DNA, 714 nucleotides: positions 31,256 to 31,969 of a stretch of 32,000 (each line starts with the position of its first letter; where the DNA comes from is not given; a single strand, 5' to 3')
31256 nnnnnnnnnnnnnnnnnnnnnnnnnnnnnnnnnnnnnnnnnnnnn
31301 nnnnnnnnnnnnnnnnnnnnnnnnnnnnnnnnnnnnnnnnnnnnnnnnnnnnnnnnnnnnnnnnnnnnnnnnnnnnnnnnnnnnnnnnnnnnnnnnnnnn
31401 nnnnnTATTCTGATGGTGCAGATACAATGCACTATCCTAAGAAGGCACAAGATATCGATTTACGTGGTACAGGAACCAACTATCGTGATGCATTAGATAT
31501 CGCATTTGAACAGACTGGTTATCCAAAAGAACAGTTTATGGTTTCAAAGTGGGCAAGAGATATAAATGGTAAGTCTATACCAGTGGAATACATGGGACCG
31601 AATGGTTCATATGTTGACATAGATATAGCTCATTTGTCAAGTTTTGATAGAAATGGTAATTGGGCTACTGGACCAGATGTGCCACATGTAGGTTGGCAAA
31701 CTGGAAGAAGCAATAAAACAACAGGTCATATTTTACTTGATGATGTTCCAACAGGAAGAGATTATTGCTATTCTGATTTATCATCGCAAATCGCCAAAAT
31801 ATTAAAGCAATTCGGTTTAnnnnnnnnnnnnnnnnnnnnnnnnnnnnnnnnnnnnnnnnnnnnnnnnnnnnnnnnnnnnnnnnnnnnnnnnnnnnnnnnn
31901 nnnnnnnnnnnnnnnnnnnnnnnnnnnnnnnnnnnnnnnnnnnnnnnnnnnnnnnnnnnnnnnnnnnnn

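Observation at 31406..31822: C-terminal 138-aa domain with no recognisable toxin family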

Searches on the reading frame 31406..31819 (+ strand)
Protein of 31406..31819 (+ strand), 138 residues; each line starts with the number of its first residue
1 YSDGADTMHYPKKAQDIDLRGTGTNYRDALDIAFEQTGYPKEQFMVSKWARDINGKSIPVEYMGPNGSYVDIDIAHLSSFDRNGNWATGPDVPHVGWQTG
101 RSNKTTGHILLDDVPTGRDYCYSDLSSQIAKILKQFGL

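Call 7: search_protein_families(library=pfam, proteins=[window:31406-31819:+], max_evalue=10)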
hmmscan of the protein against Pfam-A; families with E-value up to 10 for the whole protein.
window:31406-31819:+ (138 aa): 1 family
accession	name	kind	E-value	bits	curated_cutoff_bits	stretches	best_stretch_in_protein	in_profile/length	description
PF15540.11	Ntox47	-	1.9e-25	89.8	25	1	10-116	5-118/120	Bacterial toxin 47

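Call 9: search_solved_structures(query=window:31406-31819:+, max_evalue=10, show_alignments=2)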
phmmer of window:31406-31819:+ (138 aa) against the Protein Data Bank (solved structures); distinct sequences matched with E-value up to 10: 0.

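Call 10: search_protein_families(library=ncbifam, proteins=[window:31406-31819:+], max_evalue=10)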
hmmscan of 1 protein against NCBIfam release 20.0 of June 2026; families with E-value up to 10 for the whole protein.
window:31406-31819:+ (138 aa): 0 families

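Call 12: find_homologous_proteins(query=window:31406-31819:+)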
Query window:31406-31819:+ (138 aa): 13 proteins with E <= 0.001 among 17 candidates.
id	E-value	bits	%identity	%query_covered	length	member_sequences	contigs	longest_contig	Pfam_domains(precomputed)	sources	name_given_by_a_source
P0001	1.1e-59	219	70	99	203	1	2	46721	PF15540.11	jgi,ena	-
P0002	6.9e-52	193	86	71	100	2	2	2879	PF15540.11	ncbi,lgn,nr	ncbi:MAG: polymorphic toxin type 47 domain-containing protein [Bacilli bacterium]|nr:polymorphic tox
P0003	1.8e-48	182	61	94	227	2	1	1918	PF15540.11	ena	-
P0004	1.0e-46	177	59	94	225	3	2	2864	PF15540.11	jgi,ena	-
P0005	1.3e-42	163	67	74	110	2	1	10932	PF15540.11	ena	-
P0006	9.2e-33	131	62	72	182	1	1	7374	PF15540.11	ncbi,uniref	ncbi:polymorphic toxin type 47 domain-containing protein, partial [Apibacter muscae]|uniref:polymorp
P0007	3.8e-30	123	57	75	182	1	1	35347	PF15540.11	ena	-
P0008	9.8e-27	112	53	75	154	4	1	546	PF15540.11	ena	-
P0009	3.3e-26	110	52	80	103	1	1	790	PF15540.11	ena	-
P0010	2.9e-21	94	68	47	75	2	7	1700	-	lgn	-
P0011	3.4e-19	87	65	40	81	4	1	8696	-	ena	-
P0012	6.4e-19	86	79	38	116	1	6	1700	PF15540.11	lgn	-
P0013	8.9e-18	83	47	85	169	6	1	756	PF07591.16,PF15540.11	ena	-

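Call 26: find_homologous_proteins(query=A2, max_evalue=0.001)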
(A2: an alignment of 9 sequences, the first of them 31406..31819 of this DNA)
Query A2 (9 sequences) (138 aa, profile of the alignment): 193 proteins with E <= 0.001 among 1933 candidates; the best 120 are listed.
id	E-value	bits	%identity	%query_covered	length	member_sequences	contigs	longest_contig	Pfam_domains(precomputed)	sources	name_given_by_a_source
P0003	1.0e-57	211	61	94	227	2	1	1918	PF15540.11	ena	-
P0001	2.5e-57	210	70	99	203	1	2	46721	PF15540.11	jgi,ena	-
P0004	1.3e-56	208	59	94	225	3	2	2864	PF15540.11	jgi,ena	-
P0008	2.3e-51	191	53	75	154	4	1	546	PF15540.11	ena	-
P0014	2.1e-50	188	66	93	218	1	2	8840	PF07591.16,PF15540.11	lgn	-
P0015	4.7e-50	187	51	75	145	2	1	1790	PF15540.11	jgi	jgi:uncharacterized protein RhaS with RHS repeats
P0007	5.6e-49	183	57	75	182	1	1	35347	PF15540.11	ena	-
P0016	1.4e-47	179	52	75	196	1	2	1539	PF15540.11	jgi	jgi:RHS repeat-associated protein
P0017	3.0e-46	174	59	81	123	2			PF15540.11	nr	nr:polymorphic toxin type 47 domain-containing protein [Paenibacillus sambharensis]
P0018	3.8e-46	174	52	75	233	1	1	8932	PF15540.11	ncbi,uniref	ncbi:polymorphic toxin type 47 domain-containing protein, partial [Celerinatantimonas sp. YJH-8]|uni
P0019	6.5e-46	173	63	83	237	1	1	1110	PF15540.11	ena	-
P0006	1.0e-45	173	62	72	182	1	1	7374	PF15540.11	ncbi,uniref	ncbi:polymorphic toxin type 47 domain-containing protein, partial [Apibacter muscae]|uniref:polymorp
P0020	1.2e-45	172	55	75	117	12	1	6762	PF15540.11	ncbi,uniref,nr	ncbi:polymorphic toxin type 47 domain-containing protein [Moraxella oblonga]|uniref:polymorphic toxi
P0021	2.8e-45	171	51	75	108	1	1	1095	PF15540.11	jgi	jgi:hypothetical protein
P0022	5.2e-45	170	50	75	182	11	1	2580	PF15540.11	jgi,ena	-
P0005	6.1e-45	170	67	74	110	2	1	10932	PF15540.11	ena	-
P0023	4.1e-44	167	63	75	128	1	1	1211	PF15540.11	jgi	-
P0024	5.3e-44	167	54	80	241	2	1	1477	PF15540.11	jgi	jgi:hypothetical protein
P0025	1.3e-43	166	50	77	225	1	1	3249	PF15540.11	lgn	-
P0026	1.3e-43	166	46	75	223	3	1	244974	PF15540.11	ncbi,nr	ncbi:MAG: hypothetical protein GYB17_06855 [Gammaproteobacteria bacterium]|nr:hypothetical protein [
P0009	2.1e-43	165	52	80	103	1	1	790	PF15540.11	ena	-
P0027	2.1e-42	162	50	75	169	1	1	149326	PF15540.11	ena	-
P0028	2.3e-42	162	57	88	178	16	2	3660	PF07591.16,PF15540.11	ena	-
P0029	2.4e-42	162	46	78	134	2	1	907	PF15540.11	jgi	jgi:hypothetical protein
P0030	3.0e-42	161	50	76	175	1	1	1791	PF15540.11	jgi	jgi:uncharacterized protein RhaS with RHS repeats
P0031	3.4e-42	161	47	77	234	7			PF15540.11,PF25023.2,PF03527.21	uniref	uniref:RHS repeat-associated core domain-containing protein n=1 Tax=Pseudomonas taiwanensis TaxID=47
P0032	3.8e-42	161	54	75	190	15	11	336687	PF15540.11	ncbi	ncbi:polymorphic toxin type 47 domain-containing protein, partial [Paracidovorax citrulli]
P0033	5.8e-42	160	44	75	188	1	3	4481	PF15540.11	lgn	-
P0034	1.4e-41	159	46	80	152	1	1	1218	PF15540.11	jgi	jgi:hypothetical protein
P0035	1.5e-41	159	49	78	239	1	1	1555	PF15540.11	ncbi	ncbi:MAG: polymorphic toxin type 47 domain-containing protein [Bacteroidia bacterium]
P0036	1.6e-41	159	46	76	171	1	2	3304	PF15540.11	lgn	-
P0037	2.2e-41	159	55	85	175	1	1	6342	PF15540.11,PF14449.12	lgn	-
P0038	2.4e-41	158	55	73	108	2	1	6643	PF15540.11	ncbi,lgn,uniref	ncbi:polymorphic toxin type 47 domain-containing protein [Vibrio sp.]|uniref:polymorphic toxin type 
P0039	2.4e-41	158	43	76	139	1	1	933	PF15540.11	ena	-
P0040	6.2e-41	157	48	85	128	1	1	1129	PF15540.11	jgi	jgi:hypothetical protein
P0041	2.3e-40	155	48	76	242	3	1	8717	PF07591.16,PF15540.11,PF14890.12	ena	-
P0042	2.8e-40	155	48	75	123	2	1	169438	PF15540.11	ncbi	ncbi:polymorphic toxin type 47 domain-containing protein [Noviherbaspirillum aerium]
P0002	3.8e-40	155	86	71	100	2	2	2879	PF15540.11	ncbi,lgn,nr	ncbi:MAG: polymorphic toxin type 47 domain-containing protein [Bacilli bacterium]|nr:polymorphic tox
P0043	5.0e-40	154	50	80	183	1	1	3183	PF15540.11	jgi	jgi:hypothetical protein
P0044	5.3e-40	154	52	67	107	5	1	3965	PF15540.11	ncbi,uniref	ncbi:polymorphic toxin type 47 domain-containing protein [Paenibacillus tarimensis]|uniref:polymorph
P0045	1.0e-39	153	53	80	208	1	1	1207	PF15540.11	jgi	jgi:RHS repeat-associated protein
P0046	2.3e-39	152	43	75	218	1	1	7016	PF15540.11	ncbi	-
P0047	2.3e-39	152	52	83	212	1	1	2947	PF15540.11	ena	-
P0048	4.7e-39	151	49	75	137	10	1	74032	PF15540.11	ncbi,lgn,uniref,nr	ncbi:polymorphic toxin type 47 domain-containing protein [uncultured Chryseobacterium sp.]|uniref:po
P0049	5.6e-39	151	46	76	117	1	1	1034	PF15540.11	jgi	jgi:hypothetical protein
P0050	2.0e-38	149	51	76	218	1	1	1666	PF15540.11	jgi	jgi:RHS repeat-associated protein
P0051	7.4e-38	147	53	62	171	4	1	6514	PF15540.11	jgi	jgi:RHS repeat-associated core domain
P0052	2.0e-37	146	47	76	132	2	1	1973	PF15540.11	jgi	-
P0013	1.2e-36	143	47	85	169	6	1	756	PF07591.16,PF15540.11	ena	-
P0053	1.6e-36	143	49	60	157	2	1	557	PF15540.11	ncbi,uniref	ncbi:polymorphic toxin type 47 domain-containing protein, partial [Brevibacillus borstelensis]|unire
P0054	5.4e-36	141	47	83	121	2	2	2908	PF15540.11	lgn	-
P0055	9.5e-36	140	49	76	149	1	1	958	PF15540.11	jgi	-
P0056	1.1e-35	140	51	83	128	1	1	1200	PF15540.11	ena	-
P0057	1.5e-35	140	51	80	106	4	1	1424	PF15540.11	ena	-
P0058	2.0e-35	139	49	75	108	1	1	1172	PF15540.11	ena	-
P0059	2.7e-35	139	50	78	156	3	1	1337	PF15540.11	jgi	jgi:hypothetical protein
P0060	3.4e-35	139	48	80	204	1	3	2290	PF07591.16,PF15540.11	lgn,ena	-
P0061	6.3e-35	138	50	72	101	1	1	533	PF15540.11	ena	-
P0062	7.5e-35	137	48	83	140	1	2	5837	PF15540.11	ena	-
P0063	7.6e-35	137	48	80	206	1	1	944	PF15540.11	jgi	jgi:hypothetical protein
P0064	1.8e-34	136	46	74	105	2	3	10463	PF15540.11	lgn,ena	-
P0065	2.6e-34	136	45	83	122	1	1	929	PF15540.11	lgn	-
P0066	2.8e-34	136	45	86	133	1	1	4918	PF15540.11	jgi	jgi:Bacterial toxin 47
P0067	8.6e-34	134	47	80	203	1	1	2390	PF15540.11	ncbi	-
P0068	2.1e-33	133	45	86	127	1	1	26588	PF15540.11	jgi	jgi:hypothetical protein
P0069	2.2e-33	133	44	83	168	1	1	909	PF15540.11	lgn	-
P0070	2.5e-33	133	47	83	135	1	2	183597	PF15540.11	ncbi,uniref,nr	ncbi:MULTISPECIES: polymorphic toxin type 47 domain-containing protein [unclassified Clostridium]|un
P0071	8.0e-33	131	46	83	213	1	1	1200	PF15540.11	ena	-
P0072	2.4e-32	129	43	86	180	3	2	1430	PF15540.11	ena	-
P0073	2.5e-32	129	46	75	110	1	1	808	PF15540.11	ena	-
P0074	2.9e-32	129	53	78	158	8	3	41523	PF15540.11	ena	-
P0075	3.8e-32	129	42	83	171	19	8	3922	PF07591.16,PF15540.11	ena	-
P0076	4.5e-32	128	50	75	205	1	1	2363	PF15540.11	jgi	jgi:hypothetical protein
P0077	5.3e-32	128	52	83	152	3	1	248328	PF15540.11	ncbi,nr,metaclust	ncbi:toxin 47 [Lachnospiraceae bacterium RM5]|nr:toxin 47 [Lachnospiraceae bacterium RM5]|metaclust:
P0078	5.5e-32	128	50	78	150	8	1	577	PF15540.11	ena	-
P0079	1.3e-31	127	50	78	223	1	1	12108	PF07591.16,PF15540.11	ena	-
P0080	5.7e-31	125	50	78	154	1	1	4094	PF15540.11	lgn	-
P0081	6.1e-31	125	45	74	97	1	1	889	PF15540.11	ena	-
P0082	6.1e-31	125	46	78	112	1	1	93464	PF15540.11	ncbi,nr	ncbi:MAG: hypothetical protein JNL18_07950 [Planctomycetaceae bacterium]|nr:hypothetical protein [Pl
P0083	6.6e-31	125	50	78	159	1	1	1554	PF15540.11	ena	-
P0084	9.1e-31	124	50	78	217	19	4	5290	PF15540.11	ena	-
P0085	1.5e-30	124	41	76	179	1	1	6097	PF15540.11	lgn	-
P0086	1.6e-30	124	50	78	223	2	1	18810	PF15540.11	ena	-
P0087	2.9e-30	123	48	75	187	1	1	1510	PF15540.11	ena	-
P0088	5.0e-30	122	49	74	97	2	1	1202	PF15540.11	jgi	jgi:hypothetical protein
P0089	6.8e-30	121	41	83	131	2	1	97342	PF15540.11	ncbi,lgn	-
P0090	9.5e-30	121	49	75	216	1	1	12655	PF15540.11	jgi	jgi:hypothetical protein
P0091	1.0e-29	121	47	78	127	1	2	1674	PF15540.11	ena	-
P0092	1.2e-29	121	49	78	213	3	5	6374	PF15540.11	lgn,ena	-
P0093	1.8e-29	120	47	75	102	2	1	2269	PF15540.11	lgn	-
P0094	2.8e-29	119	46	80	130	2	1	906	PF15540.11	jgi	jgi:hypothetical protein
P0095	3.8e-29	119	48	75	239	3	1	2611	PF07591.16,PF15540.11,PF14890.12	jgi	jgi:hypothetical protein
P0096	4.4e-29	119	44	78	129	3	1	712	PF15540.11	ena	-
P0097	8.9e-29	118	47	78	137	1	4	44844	PF15540.11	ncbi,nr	ncbi:MAG: hypothetical protein K5769_04600 [Pseudobutyrivibrio sp.]|nr:hypothetical protein [Pseudob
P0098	1.2e-28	117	44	78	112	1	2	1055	PF15540.11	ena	-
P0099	1.3e-28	117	46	78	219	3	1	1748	PF15540.11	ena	-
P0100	2.6e-28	116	46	75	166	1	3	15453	PF07591.16,PF15540.11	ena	-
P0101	2.7e-28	116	52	61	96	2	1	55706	PF15540.11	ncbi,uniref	ncbi:polymorphic toxin type 47 domain-containing protein [Kroppenstedtia sanguinis]|uniref:Polymorph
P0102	4.8e-28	115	43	85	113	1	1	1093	PF15540.11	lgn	-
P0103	8.3e-28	115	48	53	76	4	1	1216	PF15540.11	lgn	-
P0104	1.2e-27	114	45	79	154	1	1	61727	PF15540.11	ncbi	-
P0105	2.0e-27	113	50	78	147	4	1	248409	PF15540.11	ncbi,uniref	ncbi:polymorphic toxin type 47 domain-containing protein [Acinetobacter sp. YH12126]|uniref:polymorp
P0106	4.8e-27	112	45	75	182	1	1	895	PF15540.11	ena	-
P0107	1.8e-26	110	46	80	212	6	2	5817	PF15540.11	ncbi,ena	-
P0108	2.0e-26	110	42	63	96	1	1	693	PF15540.11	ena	-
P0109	3.1e-26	110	46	70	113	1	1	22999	PF15540.11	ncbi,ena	-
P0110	3.2e-26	110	48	78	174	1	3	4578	PF15540.11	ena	-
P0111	4.7e-26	109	46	75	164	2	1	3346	PF15540.11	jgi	-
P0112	4.7e-26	109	55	47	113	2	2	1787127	PF15540.11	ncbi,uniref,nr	ncbi:hypothetical protein KW548_17670 [Vibrio neptunius]|uniref:polymorphic toxin type 47 domain-con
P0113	5.6e-26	109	45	53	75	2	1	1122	PF15540.11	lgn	-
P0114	8.6e-26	108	40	77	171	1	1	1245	PF15540.11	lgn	-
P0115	9.3e-26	108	49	66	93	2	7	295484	PF15540.11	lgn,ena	-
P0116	1.2e-25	108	46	72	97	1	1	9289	PF15540.11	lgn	-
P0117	1.3e-25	108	54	54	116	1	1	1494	PF15540.11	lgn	-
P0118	3.0e-25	106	46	70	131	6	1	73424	PF15540.11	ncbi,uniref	ncbi:polymorphic toxin type 47 domain-containing protein [Kroppenstedtia sanguinis]|uniref:Polymorph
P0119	4.3e-25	106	47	53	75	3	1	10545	PF15540.11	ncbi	-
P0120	6.3e-25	105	63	46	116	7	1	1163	PF15540.11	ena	-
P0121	8.4e-25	105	41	78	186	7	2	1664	PF15540.11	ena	-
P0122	1.0e-24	105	49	66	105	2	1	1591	PF15540.11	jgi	jgi:hypothetical protein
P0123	1.3e-24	104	52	50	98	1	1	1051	PF15540.11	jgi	jgi:hypothetical protein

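Call 33: find_encoding_contigs(protein=P0001, flank=6000, max_places=4)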
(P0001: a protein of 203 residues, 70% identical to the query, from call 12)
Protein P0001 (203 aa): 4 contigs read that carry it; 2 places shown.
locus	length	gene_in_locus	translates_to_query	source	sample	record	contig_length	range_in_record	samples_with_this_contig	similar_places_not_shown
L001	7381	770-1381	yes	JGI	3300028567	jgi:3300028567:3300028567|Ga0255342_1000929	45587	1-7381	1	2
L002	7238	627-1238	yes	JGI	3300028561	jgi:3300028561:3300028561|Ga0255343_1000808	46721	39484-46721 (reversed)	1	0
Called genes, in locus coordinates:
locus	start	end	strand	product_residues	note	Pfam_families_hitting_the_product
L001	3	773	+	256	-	?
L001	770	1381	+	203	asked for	PF15540:Ntox47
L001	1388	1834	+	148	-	-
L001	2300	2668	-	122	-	-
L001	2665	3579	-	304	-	-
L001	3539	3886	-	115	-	PF04203:Sortase (weak)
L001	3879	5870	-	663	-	-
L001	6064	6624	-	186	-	-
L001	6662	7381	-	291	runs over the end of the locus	PF08239:SH3_3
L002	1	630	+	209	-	?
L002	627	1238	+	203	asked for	PF15540:Ntox47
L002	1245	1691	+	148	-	-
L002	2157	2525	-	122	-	-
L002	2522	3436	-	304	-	-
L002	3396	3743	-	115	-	PF04203:Sortase (weak)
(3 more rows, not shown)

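Call 36: search_protein_families(library=pfam, proteins=[L001:1388-1831:+, L001:3-770:+], max_evalue=1)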
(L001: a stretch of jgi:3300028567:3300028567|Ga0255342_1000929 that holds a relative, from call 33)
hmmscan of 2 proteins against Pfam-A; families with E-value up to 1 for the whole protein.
L001:1388-1831:+ (148 aa): 3 families
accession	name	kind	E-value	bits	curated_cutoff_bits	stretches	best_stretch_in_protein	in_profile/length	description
PF21941.2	SMEK_N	-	0.0042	17.4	27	1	9-52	61-100/140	SMEK domain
PF20541.3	DUF6756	-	0.006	17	27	1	4-133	11-151/160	Family of unknown function (DUF6756)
PF16253.10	DUF4909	-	0.061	13.6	25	1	16-82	16-77/127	Domain of unknown function (DUF4909)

L001:3-770:+ (256 aa): 7 families
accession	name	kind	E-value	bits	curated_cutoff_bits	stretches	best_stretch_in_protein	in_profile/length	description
PF07591.16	PT-HINT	-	2.7e-28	99.3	27.7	1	4-132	1-136/137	Pretoxin HINT domain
PF14412.12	AHH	-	5.9e-11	42.8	22.3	1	142-231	3-95/111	A nuclease family of the HNH/ENDO VII superfamily with conserved AHH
PF14890.11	Intein_splicing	-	4.2e-09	36.8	35.8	1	8-88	5-94/155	Intein splicing domain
PF01079.26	Hint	-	0.0014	18.7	29.7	1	1-55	16-73/213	Hint module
PF08517.17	AXH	-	0.0088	17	33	1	32-75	34-87/116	Ataxin-1 and HBP1 module (AXH)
PF20066.5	Glyoxalase_8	-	0.057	13.9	23.7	1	133-176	10-52/143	Glyoxalase superfamily protein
PF13403.11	Hint_2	-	0.086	13.7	28.4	1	2-27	6-31/147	Hint domain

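Call 38: predict_structure(alignment_id=A3)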
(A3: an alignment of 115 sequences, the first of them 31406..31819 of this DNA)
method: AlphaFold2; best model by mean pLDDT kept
length: 138 residues; sequences in the alignment: 115
mean_pLDDT: 93.6   pTM: 0.87
mean pLDDT of the five models: 93.6, 92.7, 92.8, 92.7, 89.4
residues with pLDDT >= 90: 120; 70-90: 12; 50-70: 2; < 50: 4
segments of 3 or more residues with pLDDT < 50: 1-4
pLDDT, mean of each block of 10 residues (from residue 1): 63 96 98 98 98 98 97 94 92 97 94 97 97 93
secondary structure, 60 per line:
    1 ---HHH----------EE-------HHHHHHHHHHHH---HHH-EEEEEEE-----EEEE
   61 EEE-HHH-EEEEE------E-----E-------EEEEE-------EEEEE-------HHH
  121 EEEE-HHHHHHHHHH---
elements in order: H26-37 E45-51 E57-63 E69-73 E94-98 E106-110 E121-124 H126-135

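Call 43: fold_search(model_id=the predicted structure, library=pdb)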
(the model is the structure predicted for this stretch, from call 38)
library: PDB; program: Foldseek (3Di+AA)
matches with E <= 10: 807; with E <= 0.001: 0
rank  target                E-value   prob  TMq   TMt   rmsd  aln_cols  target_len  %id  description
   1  7ryu_L                2.2e-01  0.20  0.19  0.13  12.6        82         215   15  Anti-HIV neutralizing antibody Ab1303 Fab isolated from sequentially immunized mcaques (released 2022-01-19)
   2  7f2s_A                2.6e-01  0.15  0.18  0.13  13.0        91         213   14  Crystal structure of anti S-gatifloxacin antibody Fab fragment apo form (released 2021-12-29)
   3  9bio_H                3.3e-01  0.10  0.16  0.18  13.3        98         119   13  Structure of VRC44.01 Fab in complex with 3BNC117-purified C1080.c3 RnS SOSIP.664 HIV-1 Env trimer (released 2024-11-13)
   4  8g70_E                4.1e-01  0.15  0.18  0.21  11.9        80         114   11  SARS-CoV-2 spike/nanobody mixture complex (released 2024-02-21)
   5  8g85_A                4.1e-01  0.06  0.16  0.17  13.8       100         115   15  vFP52.02 Fab in complex with BG505 DS-SOSIP Env trimer (released 2023-04-19)
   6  7pnq_D                4.1e-01  0.05  0.13  0.14  13.0       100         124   12  Human coronavirus OC43 spike glycoprotein ectodomain in complex with the 43E6 antibody Fab fragment (released 2022-04-20)
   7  6mwr_C                4.9e-01  0.11  0.18  0.12  13.6        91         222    8  Recognition of MHC-like molecule (released 2019-12-18)
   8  1ac6_A                5.1e-01  0.09  0.17  0.20  12.8        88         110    7  CRYSTAL STRUCTURE OF A VARIABLE DOMAIN MUTANT OF A T-CELL RECEPTOR ALPHA CHAIN (released 1998-02-25)
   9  6eu0_M                5.1e-01  0.02  0.11  0.09  19.6       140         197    5  RNA Polymerase III open pre-initiation complex (OC-PIC) (released 2018-01-17)
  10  8djk_H                5.4e-01  0.10  0.17  0.19  13.5        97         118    9  HMGCR-UBIAD1 Complex State 2 (released 2022-08-03)
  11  2ol3_A                5.4e-01  0.08  0.17  0.19  13.2        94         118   12  crystal structure of BM3.3 ScFV TCR in complex with PBM8-H-2KBM8 MHC class I molecule (released 2007-04-03)
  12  7o0s_A                5.7e-01  0.10  0.16  0.18  12.3        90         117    9  Crystal structure of the N-terminal domain of CEP164(1-109) bound to camelid nanobody 36Z (released 2021-09-15)
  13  9h76_B                6.1e-01  0.14  0.19  0.22  12.5        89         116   11  Bacterial LAT transporter BASC in complex with L-Ala and NB53 (released 2025-01-01)
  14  9cq7_G                6.4e-01  0.11  0.19  0.12  13.3        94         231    7  G115 TCR extracellular domain bound to Fab 1 (released 2025-01-15)
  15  2k4n_MODEL_1_A        6.4e-01  0.08  0.17  0.19  12.6       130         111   14  NMR structure of protein PF0246 from Pyrococcus furiosus: target PfR75 from the Northeast Structural Genomics  (released 2008-08-12)
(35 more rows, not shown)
